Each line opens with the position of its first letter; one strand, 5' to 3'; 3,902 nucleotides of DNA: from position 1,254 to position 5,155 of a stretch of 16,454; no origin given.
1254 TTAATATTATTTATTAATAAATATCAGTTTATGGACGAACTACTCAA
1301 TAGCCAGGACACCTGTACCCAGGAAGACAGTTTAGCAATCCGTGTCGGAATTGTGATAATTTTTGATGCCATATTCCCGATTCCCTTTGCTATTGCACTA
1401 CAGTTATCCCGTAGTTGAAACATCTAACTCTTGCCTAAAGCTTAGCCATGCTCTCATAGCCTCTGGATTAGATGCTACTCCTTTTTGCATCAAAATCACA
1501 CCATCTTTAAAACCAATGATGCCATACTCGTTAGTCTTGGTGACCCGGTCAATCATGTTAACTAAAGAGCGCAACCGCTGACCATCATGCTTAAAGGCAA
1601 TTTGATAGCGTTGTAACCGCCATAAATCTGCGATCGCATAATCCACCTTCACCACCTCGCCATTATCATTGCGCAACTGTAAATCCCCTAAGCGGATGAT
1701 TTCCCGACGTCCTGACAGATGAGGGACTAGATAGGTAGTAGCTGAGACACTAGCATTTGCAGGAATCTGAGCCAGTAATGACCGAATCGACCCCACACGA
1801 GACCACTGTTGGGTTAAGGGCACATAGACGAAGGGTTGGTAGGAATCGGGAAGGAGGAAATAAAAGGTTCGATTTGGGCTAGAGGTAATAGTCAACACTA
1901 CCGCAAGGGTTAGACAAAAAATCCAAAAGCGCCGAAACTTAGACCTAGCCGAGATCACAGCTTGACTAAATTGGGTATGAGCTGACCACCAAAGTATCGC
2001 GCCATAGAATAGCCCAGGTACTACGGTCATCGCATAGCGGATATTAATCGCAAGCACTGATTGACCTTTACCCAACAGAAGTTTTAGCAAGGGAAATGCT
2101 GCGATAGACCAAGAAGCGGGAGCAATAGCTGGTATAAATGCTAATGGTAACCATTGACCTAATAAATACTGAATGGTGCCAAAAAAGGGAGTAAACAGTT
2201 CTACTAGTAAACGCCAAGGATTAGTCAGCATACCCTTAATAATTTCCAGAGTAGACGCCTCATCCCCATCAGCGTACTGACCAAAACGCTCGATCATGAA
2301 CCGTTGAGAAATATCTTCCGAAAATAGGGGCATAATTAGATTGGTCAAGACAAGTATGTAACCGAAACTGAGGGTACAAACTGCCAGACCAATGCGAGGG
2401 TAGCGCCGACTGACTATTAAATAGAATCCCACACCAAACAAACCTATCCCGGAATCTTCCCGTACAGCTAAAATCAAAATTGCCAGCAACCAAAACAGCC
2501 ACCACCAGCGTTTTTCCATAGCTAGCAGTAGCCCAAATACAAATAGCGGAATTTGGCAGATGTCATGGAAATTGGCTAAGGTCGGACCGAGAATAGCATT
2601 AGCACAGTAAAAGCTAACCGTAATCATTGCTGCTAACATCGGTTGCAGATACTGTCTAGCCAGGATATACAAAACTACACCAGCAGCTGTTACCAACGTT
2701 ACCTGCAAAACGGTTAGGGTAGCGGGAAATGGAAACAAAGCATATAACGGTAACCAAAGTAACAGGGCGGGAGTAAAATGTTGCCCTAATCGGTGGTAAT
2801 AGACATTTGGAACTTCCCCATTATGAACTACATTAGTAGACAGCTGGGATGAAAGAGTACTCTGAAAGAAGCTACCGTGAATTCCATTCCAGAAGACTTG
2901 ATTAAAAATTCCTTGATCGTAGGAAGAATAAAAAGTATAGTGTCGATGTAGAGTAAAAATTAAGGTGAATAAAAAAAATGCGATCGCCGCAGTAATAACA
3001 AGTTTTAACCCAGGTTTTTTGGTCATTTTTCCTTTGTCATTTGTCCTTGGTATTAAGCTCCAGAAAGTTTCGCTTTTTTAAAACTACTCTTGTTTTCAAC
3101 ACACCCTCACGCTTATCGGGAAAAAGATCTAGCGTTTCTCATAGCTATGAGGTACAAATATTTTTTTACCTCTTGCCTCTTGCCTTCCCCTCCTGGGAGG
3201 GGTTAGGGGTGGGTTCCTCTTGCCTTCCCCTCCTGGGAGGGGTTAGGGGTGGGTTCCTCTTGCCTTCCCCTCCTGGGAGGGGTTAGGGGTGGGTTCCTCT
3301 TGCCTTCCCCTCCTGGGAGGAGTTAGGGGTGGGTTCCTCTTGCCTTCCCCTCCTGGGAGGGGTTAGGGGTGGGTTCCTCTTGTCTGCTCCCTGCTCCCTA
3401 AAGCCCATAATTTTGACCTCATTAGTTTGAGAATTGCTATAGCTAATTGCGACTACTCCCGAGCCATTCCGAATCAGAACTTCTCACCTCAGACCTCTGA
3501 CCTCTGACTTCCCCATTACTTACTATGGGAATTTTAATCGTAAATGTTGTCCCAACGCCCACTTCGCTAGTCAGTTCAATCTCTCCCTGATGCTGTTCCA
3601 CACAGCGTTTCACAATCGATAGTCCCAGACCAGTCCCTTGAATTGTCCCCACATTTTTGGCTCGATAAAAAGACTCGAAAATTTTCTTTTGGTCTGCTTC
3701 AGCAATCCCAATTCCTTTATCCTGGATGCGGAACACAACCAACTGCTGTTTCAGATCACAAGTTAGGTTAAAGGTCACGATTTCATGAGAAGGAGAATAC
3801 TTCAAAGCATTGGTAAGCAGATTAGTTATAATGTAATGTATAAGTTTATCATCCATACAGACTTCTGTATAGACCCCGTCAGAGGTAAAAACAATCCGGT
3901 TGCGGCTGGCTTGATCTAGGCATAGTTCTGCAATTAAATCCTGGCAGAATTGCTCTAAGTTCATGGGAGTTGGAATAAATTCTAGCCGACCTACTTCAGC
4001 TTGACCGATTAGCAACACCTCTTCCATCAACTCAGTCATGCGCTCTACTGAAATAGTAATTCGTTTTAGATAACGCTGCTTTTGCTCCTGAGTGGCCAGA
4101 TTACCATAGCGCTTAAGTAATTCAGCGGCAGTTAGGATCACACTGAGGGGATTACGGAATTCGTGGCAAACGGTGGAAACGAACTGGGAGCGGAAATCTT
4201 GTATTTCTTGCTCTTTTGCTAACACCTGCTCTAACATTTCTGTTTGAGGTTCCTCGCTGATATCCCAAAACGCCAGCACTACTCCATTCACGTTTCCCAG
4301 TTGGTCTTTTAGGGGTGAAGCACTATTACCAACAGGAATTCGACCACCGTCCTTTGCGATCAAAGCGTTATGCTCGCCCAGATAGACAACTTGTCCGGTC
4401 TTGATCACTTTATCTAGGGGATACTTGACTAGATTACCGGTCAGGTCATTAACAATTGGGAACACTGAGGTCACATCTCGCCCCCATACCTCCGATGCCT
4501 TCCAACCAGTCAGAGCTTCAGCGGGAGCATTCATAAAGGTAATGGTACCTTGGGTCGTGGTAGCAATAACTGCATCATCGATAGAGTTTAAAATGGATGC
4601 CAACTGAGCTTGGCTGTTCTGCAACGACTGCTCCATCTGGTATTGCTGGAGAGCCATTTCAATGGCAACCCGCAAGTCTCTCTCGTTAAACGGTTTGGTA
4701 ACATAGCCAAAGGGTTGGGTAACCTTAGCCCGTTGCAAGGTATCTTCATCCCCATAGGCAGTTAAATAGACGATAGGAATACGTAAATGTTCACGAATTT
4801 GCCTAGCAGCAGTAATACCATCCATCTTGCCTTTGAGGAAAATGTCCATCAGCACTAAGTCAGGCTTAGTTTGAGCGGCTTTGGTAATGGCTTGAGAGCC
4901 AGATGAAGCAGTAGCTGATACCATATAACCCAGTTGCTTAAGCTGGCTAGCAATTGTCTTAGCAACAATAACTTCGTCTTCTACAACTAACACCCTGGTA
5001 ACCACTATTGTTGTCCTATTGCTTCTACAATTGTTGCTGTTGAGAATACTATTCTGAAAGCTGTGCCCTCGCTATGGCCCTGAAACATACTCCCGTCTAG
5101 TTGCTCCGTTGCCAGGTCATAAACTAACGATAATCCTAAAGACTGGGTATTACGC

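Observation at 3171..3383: Near-perfect 40-bp minisatellite (5 copies) with internal palindrome and G-tracts, between two minus-strand genes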

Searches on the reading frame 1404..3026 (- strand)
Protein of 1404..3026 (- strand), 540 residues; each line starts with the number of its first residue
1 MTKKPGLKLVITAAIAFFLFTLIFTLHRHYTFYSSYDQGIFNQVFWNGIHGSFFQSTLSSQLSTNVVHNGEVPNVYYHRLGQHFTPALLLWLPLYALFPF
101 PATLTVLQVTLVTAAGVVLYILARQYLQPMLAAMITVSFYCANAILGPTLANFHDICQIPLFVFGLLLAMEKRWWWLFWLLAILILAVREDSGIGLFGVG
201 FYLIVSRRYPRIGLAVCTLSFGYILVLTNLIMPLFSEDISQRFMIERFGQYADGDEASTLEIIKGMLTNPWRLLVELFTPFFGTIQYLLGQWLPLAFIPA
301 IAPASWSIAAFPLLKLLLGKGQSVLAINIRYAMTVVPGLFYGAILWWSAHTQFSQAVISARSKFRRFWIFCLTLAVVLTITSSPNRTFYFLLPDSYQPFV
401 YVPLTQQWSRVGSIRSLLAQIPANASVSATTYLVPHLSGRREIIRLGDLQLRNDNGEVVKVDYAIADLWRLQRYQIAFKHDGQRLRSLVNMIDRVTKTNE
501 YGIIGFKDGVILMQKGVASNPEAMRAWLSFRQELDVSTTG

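Call 9: search_protein_families(library=pfam, proteins=[window:1404-3026:-])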
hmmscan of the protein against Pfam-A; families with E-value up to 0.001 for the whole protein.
window:1404-3026:- (540 aa): 1 family
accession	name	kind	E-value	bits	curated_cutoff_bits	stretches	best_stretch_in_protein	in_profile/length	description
PF09852.15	DUF2079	-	3.3e-121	406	28.2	1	28-512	1-459/459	Predicted membrane protein (DUF2079)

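Call 14: find_encoding_contigs(protein=window:1404-3026:-, flank=3000, max_places=10)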
Protein window:1404-3026:- (540 aa): no gene with exactly this product is on record in the collection.

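Call 16: find_homologous_proteins(query=window:1404-3026:-, max_evalue=1e-50)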
Query window:1404-3026:- (540 aa): 1969 proteins with E <= 1e-50 among 8000 candidates; the best 120 are listed.
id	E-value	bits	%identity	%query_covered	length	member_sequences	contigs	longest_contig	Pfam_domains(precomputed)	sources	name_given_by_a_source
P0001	0.0e+0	1207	99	100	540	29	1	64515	PF09852.16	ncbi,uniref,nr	ncbi:DUF2079 domain-containing protein [Moorena sp. SIO3A2]|uniref:DUF2079 domain-containing protein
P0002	4.5e-287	972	79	99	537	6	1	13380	PF09852.16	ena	-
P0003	1.1e-281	954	76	99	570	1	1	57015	PF09852.16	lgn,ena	-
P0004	6.5e-281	951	74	99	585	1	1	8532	PF09852.16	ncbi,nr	ncbi:MAG: DUF2079 domain-containing protein [Coleofasciculus sp. S288]|nr:DUF2079 domain-containing 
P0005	1.3e-280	950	75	99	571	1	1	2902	PF09852.16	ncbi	ncbi:MAG TPA: DUF2079 domain-containing protein [Coleofasciculaceae cyanobacterium]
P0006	6.8e-280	948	75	99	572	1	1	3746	PF09852.16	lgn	-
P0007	3.5e-279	946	75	99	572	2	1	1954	PF09852.16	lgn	-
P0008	9.5e-279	944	75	99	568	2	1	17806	PF09852.16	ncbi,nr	ncbi:MAG: DUF2079 domain-containing protein [Symploca sp. SIO2E9]|nr:DUF2079 domain-containing prote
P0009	6.5e-278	941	76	99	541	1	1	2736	PF09852.16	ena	-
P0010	9.2e-278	941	73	99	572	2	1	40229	PF09852.16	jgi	-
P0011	1.5e-277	940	74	99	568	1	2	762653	PF09852.16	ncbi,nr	ncbi:MAG: DUF2079 domain-containing protein [Symploca sp. SIO3C6]|nr:DUF2079 domain-containing prote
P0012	1.5e-277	940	74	99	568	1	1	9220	PF09852.16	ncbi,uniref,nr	ncbi:MAG: DUF2079 domain-containing protein [Symploca sp. SIO1C4]|uniref:DUF2079 domain-containing p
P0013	5.5e-277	938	76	100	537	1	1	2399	PF09852.16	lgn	-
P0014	1.3e-275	934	75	99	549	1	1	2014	PF09852.16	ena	-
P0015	2.6e-275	933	77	99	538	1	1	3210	PF09852.16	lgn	-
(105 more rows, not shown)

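Call 17: list_cluster_members(proteins=[P0001])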
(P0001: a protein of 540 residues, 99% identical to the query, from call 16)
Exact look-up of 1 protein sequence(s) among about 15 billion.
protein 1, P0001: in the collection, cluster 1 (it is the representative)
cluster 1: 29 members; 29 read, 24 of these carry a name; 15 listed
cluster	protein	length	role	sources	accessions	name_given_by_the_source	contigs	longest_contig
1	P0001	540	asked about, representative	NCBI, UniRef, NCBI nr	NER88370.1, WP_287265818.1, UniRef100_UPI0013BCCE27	DUF2079 domain-containing protein [Moorena sp. SIO3A2] | DUF2079 domain-containing protein n=1 Tax=Moorena sp. SIO3A2 TaxID=2607841 ...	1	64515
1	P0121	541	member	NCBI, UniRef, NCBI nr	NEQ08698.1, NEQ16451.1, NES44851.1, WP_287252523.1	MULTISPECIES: DUF2079 domain-containing protein [unclassified Moorena] | DUF2079 domain-containing protein n=1 Tax=unclassified Moorena TaxID=2683338 ...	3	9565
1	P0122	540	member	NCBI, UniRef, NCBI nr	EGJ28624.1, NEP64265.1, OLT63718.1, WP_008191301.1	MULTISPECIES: DUF2079 domain-containing protein [Moorena] | Putative membrane protein n=1 Tax=Moorena producens 3L TaxID=489825 RepID=F4Y3E8_9CYAN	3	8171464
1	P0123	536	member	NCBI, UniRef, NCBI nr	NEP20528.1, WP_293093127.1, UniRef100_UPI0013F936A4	DUF2079 domain-containing protein [Moorena sp. SIO3I6] | DUF2079 domain-containing protein n=1 Tax=Moorena sp. SIO3I6 TaxID=2607831 ...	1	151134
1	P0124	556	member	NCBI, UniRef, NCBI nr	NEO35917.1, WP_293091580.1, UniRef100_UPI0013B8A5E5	MAG: DUF2079 domain-containing protein [Moorea sp. SIOASIH] | DUF2079 domain-containing protein n=1 Tax=Moorena sp. SIOASIH TaxID=2607817 ... | DUF2079 domain-containing protein [Moorena sp. SIOASIH]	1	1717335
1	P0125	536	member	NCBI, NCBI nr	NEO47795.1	MAG: DUF2079 domain-containing protein [Moorea sp. SIO4A3] | DUF2079 domain-containing protein [Moorena sp. SIO4A3]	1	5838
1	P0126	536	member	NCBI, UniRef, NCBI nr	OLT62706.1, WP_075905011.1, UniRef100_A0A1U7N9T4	DUF2079 domain-containing protein [Moorena bouillonii] | DUF2079 domain-containing protein n=1 Tax=Moorena bouillonii PNG TaxID=568701 ...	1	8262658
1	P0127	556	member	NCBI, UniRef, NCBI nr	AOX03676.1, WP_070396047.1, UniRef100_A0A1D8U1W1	hypothetical protein BJP34_33405 [Moorena producens PAL-8-15-08-1] | Uncharacterized protein n=1 Tax=Moorena producens PAL-8-15-08-1 TaxID=1458985 ... | DUF2079 domain-containing protein [Moorena producens]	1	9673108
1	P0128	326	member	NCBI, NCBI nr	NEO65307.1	MAG: DUF2079 domain-containing protein, partial [Moorea sp. SIO4G2] | DUF2079 domain-containing protein [Moorena sp. SIO4G2]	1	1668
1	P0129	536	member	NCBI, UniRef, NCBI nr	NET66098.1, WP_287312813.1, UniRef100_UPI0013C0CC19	MAG: DUF2079 domain-containing protein [Moorea sp. SIO1G6] | DUF2079 domain-containing protein n=1 Tax=Moorena sp. SIO1G6 TaxID=2607840 ... | DUF2079 domain-containing protein [Moorena sp. SIO1G6]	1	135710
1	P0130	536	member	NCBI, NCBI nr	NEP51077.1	MAG: DUF2079 domain-containing protein [Moorea sp. SIO3C2] | DUF2079 domain-containing protein [Moorena sp. SIO3C2]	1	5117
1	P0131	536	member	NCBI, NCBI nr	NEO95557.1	MAG: DUF2079 domain-containing protein [Moorea sp. SIO3G5] | DUF2079 domain-containing protein [Moorena sp. SIO3G5]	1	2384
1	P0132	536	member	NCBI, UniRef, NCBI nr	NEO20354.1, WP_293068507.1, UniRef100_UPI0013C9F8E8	DUF2079 domain-containing protein [Moorena sp. SIO4A5] | DUF2079 domain-containing protein n=1 Tax=Moorena sp. SIO4A5 TaxID=2607838 ...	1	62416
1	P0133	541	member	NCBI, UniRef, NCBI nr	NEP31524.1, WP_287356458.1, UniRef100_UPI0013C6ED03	DUF2079 domain-containing protein [Moorena sp. SIO3B2] | DUF2079 domain-containing protein n=1 Tax=Moorena sp. SIO3B2 TaxID=2607827 ...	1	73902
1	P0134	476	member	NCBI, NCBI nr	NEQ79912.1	MAG: DUF2079 domain-containing protein, partial [Moorea sp. SIO2I5] | DUF2079 domain-containing protein [Moorena sp. SIO2I5]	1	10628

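Call 18: find_encoding_contigs(protein=P0001, flank=4000, max_places=10)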
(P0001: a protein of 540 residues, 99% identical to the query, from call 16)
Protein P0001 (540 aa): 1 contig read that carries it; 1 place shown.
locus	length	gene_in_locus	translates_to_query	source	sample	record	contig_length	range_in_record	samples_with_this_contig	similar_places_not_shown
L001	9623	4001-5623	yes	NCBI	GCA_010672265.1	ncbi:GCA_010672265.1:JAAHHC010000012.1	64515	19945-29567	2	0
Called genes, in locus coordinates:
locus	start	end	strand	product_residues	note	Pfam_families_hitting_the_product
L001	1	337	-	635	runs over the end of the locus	PF13292:DXP_synthase_N, PF00456:Transketolase_N (faint), PF02779:Transket_pyr, PF02780:Transketolase_C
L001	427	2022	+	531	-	PF00571:CBS, PF08448:PAS_4 (faint), PF08447:PAS_3, PF07536:HWE_HK (faint), PF07568:HisKA_2, PF02518:HATPase_c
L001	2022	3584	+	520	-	PF00072:Response_reg, PF00989:PAS, PF08448:PAS_4, PF13188:PAS_8 (weak), PF13426:PAS_9, PF00512:HisKA, PF02518:HATPase_c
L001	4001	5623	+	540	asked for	PF09852:DUF2079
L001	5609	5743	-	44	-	-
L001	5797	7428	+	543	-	PF00012:HSP70, PF06723:MreB_Mbl, PF00012:HSP70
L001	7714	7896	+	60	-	-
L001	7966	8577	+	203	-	PF05685:Uma2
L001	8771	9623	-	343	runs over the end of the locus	-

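Call 19: find_encoding_contigs(protein=P0122, flank=2500, max_places=6)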
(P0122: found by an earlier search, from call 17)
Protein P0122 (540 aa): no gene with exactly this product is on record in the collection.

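Call 20: find_encoding_contigs(protein=P0126, flank=2500, max_places=4)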
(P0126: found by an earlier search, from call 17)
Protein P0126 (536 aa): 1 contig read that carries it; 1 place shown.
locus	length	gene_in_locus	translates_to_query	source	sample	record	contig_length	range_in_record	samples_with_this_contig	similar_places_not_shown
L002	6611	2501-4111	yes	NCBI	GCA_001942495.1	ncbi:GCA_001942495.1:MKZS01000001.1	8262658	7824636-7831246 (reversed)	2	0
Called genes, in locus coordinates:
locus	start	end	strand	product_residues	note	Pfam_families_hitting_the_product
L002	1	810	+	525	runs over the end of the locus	PF00571:CBS, PF08448:PAS_4 (weak), PF08447:PAS_3, PF07568:HisKA_2, PF02518:HATPase_c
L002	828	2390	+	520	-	PF00072:Response_reg, PF00989:PAS, PF08448:PAS_4, PF13188:PAS_8 (weak), PF13426:PAS_9 (weak), PF00512:HisKA, PF02518:HATPase_c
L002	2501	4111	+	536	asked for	PF09852:DUF2079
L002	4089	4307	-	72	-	-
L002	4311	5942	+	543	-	PF00012:HSP70, PF06723:MreB_Mbl (weak), PF00012:HSP70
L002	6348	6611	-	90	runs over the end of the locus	-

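Call 21: find_encoding_contigs(protein=P0127, flank=2500, max_places=4)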
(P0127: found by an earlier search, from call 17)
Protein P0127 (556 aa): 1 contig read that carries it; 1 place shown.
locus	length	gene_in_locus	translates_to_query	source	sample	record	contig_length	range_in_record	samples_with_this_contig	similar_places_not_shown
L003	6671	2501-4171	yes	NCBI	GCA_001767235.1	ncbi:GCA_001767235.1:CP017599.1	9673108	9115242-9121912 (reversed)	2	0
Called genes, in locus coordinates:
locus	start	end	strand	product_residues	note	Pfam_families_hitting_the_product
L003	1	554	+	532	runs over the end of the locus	PF00571:CBS, PF08448:PAS_4 (weak), PF08447:PAS_3, PF07568:HisKA_2, PF02518:HATPase_c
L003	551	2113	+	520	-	PF00072:Response_reg, PF00989:PAS, PF08448:PAS_4, PF13188:PAS_8 (weak), PF13426:PAS_9, PF00512:HisKA, PF02518:HATPase_c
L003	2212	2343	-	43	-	-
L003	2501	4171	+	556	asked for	PF09852:DUF2079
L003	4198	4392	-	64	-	-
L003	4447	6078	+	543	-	PF00012:HSP70, PF06723:MreB_Mbl (weak), PF00012:HSP70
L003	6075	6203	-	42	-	-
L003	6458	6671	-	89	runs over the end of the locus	-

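Call 37: find_encoding_contigs(protein=P0124, flank=2500, max_places=4)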
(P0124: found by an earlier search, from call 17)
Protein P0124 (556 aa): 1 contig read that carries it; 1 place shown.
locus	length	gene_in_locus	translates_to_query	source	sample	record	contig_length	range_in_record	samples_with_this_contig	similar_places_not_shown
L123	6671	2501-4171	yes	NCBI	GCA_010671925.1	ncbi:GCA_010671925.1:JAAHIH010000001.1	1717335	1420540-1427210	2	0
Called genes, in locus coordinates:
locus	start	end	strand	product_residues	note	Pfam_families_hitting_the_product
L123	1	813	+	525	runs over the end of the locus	PF00571:CBS, PF08448:PAS_4 (weak), PF08447:PAS_3, PF07568:HisKA_2, PF02518:HATPase_c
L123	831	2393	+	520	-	PF00072:Response_reg, PF00989:PAS, PF08448:PAS_4, PF13188:PAS_8 (weak), PF13426:PAS_9, PF00512:HisKA, PF02518:HATPase_c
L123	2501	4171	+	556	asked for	PF09852:DUF2079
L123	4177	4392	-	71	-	-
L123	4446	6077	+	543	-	PF00012:HSP70, PF06723:MreB_Mbl (weak), PF00012:HSP70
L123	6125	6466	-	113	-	PF18478:PIN_10 (weak), PF18480:DUF5615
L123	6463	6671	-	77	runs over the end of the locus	PF04255:DUF433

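Call 38: find_encoding_contigs(protein=P0123, flank=2500, max_places=4)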
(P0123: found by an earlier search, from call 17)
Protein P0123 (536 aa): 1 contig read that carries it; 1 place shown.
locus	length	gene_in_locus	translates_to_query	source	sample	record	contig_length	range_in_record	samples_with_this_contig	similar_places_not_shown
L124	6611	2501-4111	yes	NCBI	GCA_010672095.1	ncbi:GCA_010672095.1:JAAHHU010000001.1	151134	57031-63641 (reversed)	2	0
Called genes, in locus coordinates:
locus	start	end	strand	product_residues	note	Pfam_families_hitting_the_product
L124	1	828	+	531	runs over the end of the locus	PF00571:CBS, PF08448:PAS_4 (faint), PF08447:PAS_3, PF07568:HisKA_2, PF02518:HATPase_c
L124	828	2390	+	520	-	PF00072:Response_reg, PF00989:PAS, PF08448:PAS_4, PF13188:PAS_8 (faint), PF13426:PAS_9 (weak), PF00512:HisKA, PF02518:HATPase_c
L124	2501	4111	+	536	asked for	PF09852:DUF2079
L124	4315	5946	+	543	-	PF00012:HSP70, PF06723:MreB_Mbl, PF00012:HSP70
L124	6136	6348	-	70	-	PF04255:DUF433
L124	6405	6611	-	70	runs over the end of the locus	-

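Call 39: find_encoding_contigs(protein=P0133, flank=2500, max_places=4)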
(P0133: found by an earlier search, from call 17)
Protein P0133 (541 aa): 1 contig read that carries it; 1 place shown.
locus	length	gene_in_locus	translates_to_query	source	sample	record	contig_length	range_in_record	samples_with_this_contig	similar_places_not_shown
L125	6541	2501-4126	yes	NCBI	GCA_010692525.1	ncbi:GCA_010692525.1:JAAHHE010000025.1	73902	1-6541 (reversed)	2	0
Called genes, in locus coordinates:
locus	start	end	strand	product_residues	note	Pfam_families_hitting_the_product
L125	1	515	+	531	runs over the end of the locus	PF00571:CBS, PF08448:PAS_4 (faint), PF08447:PAS_3, PF07536:HWE_HK (faint), PF07568:HisKA_2, PF02518:HATPase_c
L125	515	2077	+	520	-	PF00072:Response_reg, PF00989:PAS, PF08448:PAS_4, PF13188:PAS_8 (weak), PF13426:PAS_9, PF00512:HisKA, PF02518:HATPase_c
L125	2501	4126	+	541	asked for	PF09852:DUF2079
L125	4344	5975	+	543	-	PF00012:HSP70, PF06723:MreB_Mbl, PF00012:HSP70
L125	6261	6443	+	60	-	-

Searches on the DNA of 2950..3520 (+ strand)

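Call 79: search_rna_families(source=window, start=2950, end=3520, threshold=evalue, max_evalue=1)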
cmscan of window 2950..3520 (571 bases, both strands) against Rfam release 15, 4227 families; matches with E-value up to 1: 2.
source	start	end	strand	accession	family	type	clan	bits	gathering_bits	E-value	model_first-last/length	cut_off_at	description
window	3226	3283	+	RF03891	mir-2545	Gene; miRNA;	-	18.8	94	0.89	1-118/118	no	mir-2545 microRNA precursor family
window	3180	3253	+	RF03329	mir-4743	Gene; miRNA;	-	17.9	72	0.68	1-101/101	no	mir-4743 microRNA precursor family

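Call 81: search_dna_similar(query=window:3120-3450:+, collection=plasmids, mode=distant, max_evalue=0.01, max_rows=15)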
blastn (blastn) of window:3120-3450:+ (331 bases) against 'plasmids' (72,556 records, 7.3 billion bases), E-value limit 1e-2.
Records with a match: 1; places in all: 3; records where one place covers at least 80% of the query: 0.
Best place of each record, by identity: 90-95% 1.
By first word of the organism name: Nostoc 1.
By predicted mobility (MOB-suite, as given by PLSDB): non-mobilizable 1.
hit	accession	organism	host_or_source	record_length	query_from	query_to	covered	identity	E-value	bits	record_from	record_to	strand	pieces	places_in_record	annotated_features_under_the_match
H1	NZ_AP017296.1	Nostoc sp. NIES-3756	-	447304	179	260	25%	91.7%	3e-7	123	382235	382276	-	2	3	ATP-binding protein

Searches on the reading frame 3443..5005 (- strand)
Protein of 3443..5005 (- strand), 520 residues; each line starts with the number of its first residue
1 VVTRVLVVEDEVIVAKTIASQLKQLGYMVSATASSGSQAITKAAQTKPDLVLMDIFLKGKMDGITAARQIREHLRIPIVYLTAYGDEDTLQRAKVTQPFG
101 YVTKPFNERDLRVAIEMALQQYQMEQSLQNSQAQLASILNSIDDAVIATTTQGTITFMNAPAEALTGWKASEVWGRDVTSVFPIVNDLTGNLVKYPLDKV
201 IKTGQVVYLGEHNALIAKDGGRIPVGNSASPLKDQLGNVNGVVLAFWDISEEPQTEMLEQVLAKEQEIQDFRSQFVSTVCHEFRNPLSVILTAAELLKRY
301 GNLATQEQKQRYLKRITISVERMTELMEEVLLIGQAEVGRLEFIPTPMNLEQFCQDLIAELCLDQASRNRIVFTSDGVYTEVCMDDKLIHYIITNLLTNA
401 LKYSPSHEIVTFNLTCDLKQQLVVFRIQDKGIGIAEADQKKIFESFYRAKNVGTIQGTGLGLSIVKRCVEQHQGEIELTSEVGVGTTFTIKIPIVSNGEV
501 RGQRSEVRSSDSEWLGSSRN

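Call 9: search_protein_families(library=pfam, proteins=[window:3443-5005:-])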
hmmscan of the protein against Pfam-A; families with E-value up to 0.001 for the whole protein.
window:3443-5005:- (520 aa): 8 families
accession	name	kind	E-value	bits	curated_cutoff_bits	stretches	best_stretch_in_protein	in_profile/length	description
PF02518.31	HATPase_c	-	8.1e-29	100.7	26.4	1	385-494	2-109/111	Histidine kinase-, DNA gyrase B-, and HSP90-like ATPase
PF00072.30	Response_reg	-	3e-24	85.8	30.2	1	5-115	1-110/111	Response regulator receiver domain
PF00512.31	HisKA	-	1.2e-15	57.7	26.9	1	272-337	2-64/66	His Kinase A (phospho-acceptor) domain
PF00989.32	PAS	-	4.8e-12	46.3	22.6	1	134-249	2-113/113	PAS fold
PF08448.16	PAS_4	-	2.7e-10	40.9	23.1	1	139-252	1-108/110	PAS fold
PF13426.13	PAS_9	-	4.5e-08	33.7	27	1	144-251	2-103/103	PAS domain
PF13188.13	PAS_8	-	7.9e-06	26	21.8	1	134-184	2-53/65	PAS domain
PF14501.12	HATPase_c_5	-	0.00083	19.7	22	0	389-481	6-91/102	GHKL domain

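Call 15: find_encoding_contigs(protein=window:3443-5005:-, flank=3000, max_places=10)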
Protein window:3443-5005:- (520 aa): no gene with exactly this product is on record in the collection.
